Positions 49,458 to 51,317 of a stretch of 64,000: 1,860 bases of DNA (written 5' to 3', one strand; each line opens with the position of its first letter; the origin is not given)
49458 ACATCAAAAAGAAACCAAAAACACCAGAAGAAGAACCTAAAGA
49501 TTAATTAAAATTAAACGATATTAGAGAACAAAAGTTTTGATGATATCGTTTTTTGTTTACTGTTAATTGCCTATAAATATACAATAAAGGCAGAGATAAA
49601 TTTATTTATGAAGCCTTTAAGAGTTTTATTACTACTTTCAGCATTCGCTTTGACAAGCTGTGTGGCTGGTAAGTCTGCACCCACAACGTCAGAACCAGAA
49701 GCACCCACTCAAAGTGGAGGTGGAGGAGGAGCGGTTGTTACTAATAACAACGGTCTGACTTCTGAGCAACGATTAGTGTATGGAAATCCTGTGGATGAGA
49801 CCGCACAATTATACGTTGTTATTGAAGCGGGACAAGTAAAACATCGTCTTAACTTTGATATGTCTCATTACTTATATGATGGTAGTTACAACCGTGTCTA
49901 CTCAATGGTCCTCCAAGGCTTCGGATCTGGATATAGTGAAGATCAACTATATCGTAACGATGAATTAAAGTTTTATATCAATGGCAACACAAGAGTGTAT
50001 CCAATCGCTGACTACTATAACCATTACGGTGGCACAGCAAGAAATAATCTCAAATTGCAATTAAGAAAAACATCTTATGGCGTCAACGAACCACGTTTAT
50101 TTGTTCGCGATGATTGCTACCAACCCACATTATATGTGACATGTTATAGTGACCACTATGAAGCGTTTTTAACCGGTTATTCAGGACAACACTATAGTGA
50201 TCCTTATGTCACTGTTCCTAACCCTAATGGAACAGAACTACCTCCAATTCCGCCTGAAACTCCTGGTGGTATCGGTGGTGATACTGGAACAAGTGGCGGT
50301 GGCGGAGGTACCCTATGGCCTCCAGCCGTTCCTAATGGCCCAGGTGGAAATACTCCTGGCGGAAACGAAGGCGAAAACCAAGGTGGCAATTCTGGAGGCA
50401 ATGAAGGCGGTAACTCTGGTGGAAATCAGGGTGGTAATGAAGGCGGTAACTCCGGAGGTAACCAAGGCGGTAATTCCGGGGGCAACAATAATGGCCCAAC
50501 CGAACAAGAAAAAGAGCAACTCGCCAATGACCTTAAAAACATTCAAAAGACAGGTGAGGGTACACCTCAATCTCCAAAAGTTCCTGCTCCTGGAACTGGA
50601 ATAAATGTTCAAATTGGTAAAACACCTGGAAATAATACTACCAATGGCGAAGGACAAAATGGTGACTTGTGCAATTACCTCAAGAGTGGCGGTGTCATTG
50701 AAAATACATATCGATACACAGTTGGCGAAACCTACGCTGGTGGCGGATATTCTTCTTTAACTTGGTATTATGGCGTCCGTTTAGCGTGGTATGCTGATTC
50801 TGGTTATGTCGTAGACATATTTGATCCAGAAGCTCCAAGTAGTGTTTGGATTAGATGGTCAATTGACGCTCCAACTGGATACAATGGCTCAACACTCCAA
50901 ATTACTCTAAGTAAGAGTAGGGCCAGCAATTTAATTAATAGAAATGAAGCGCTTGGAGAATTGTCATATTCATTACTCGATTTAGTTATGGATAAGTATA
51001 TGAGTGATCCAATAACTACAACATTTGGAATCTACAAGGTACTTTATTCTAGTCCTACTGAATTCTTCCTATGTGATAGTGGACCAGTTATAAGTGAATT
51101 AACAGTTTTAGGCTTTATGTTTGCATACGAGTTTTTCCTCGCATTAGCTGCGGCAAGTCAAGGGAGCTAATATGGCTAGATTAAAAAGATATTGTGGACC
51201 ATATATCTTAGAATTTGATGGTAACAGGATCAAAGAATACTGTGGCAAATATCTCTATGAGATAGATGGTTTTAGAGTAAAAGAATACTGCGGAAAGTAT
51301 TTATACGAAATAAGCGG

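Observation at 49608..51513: GGN-repeat lipoprotein co-transcribed with a protein made of six tandem 16-residue repeats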

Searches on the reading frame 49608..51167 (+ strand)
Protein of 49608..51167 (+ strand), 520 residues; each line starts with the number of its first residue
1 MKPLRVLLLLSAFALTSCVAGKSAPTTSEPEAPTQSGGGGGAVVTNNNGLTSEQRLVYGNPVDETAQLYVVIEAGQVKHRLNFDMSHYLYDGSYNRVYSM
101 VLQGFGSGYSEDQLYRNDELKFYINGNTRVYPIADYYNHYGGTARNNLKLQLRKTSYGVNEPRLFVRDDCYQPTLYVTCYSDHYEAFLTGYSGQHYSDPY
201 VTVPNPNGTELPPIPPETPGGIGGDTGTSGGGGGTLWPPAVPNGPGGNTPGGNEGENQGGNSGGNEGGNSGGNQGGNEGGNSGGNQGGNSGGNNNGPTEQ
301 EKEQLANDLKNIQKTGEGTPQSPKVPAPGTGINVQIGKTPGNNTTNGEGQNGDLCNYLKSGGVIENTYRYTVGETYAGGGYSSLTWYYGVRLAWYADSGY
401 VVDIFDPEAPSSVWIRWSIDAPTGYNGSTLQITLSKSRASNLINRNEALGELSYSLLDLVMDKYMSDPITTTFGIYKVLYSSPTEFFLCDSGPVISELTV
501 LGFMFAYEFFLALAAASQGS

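Call 3: search_protein_families(library=pfam, proteins=[window:49608-51167:+], max_evalue=1)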
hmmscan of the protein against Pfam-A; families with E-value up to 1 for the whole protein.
window:49608-51167:+ (520 aa): 0 families

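Call 4: search_protein_families(library=ncbifam, proteins=[window:49608-51167:+], max_evalue=1)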
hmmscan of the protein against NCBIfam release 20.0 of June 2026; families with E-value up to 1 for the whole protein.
window:49608-51167:+ (520 aa): 0 families

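Call 12: find_homologous_proteins(query=window:49608-51167:+)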
Query window:49608-51167:+ (520 aa): 1 proteins with E <= 0.001 among 8000 candidates.
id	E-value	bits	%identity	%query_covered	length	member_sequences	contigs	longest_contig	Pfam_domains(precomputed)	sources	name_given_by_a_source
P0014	0.0e+0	1189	100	100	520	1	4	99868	-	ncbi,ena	-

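Call 14: find_encoding_contigs(protein=P0014, flank=6000, max_places=6)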
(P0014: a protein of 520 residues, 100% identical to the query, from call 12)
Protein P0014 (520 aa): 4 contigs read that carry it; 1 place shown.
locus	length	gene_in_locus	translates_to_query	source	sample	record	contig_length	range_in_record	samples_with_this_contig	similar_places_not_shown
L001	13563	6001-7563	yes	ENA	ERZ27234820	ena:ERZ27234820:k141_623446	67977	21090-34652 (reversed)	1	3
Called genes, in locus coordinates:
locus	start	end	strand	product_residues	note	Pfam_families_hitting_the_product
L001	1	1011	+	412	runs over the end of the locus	-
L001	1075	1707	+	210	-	PF00072:Response_reg, PF00196:GerE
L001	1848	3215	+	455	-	-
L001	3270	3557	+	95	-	PF04993:TfoX_N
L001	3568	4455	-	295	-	PF06966:DUF1295, PF02544:Steroid_dh (weak), PF04140:ICMT (weak), PF04191:PEMT (weak), PF01222:ERG4_ERG24 (weak)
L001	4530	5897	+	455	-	PF00860:Xan_ur_permease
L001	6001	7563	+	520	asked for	-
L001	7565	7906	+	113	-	-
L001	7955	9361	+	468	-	PF00171:Aldedh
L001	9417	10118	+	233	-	PF07947:YhhN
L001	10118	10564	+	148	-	PF01590:GAF, PF13185:GAF_2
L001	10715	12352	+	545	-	PF01381:HTH_3, PF12844:HTH_19, PF13443:HTH_26 (weak), PF13560:HTH_31 (weak), PF02878:PGM_PMM_I, PF02879:PGM_PMM_II, PF02880:PGM_PMM_III, PF00408:PGM_PMM_IV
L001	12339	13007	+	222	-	PF25084:LbH_EIF2B, PF00132:Hexapep (weak), PF25087:GMPPB_C, PF00132:Hexapep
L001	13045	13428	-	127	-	PF01325:Fe_dep_repress, PF02742:Fe_dep_repr_C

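Call 38: find_related_loci(query=window:49608-51167:+, collection=metagenome_contigs, flank=3000)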
Query window:49608-51167:+ (520 aa) in metagenome_contigs; peptide patterns used: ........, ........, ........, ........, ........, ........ (x = any residue, [..] = any of these).
104 stretches matched a pattern, but none encodes a relative of the query by tblastn (E <= 1e-3).

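Call 45: predict_structure(protein=window:49608-51167:+)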
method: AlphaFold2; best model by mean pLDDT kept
length: 520 residues; sequences in the alignment: 1
mean_pLDDT: 32.9   pTM: 0.18
mean pLDDT of the five models: 32.9, 29.4, 26.3, 25.7, 25.1
residues with pLDDT >= 90: 0; 70-90: 0; 50-70: 23; < 50: 497
segments of 3 or more residues with pLDDT < 50: 7-10, 15-237, 239-296, 308-506, 516-520
pLDDT, mean of each block of 10 residues (from residue 1): 49 46 36 27 24 24 36 37 40 36 42 36 32 23 25 27 26 27 27 24 27 33 32 32 36 38 41 37 38 48 51 38 26 25 29 31 28 25 24 28 31 28 29 30 30 32 31 27 28 35 47 48
secondary structure, 60 per line:
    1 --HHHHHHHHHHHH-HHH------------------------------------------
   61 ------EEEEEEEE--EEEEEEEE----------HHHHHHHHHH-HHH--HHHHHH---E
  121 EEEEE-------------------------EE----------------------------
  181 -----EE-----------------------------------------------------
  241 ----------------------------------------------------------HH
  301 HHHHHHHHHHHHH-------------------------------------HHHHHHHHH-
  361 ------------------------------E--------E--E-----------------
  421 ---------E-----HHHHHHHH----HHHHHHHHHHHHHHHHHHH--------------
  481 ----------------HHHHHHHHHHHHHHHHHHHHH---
elements in order: H3-14 E67-74 E77-84 H95-104 H111-116 E120-125 H299-313 H351-359 H436-443 H448-466 H497-517

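Call 49: search_protein_families(library=padloc, proteins=[window:49608-51167:+], max_evalue=1)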
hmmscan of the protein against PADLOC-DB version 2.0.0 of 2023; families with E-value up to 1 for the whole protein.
window:49608-51167:+ (520 aa): 0 families

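Call 50: search_protein_families(library=phrogs, proteins=[window:49608-51167:+], max_evalue=1)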
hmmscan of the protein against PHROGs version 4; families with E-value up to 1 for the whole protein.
window:49608-51167:+ (520 aa): 0 families
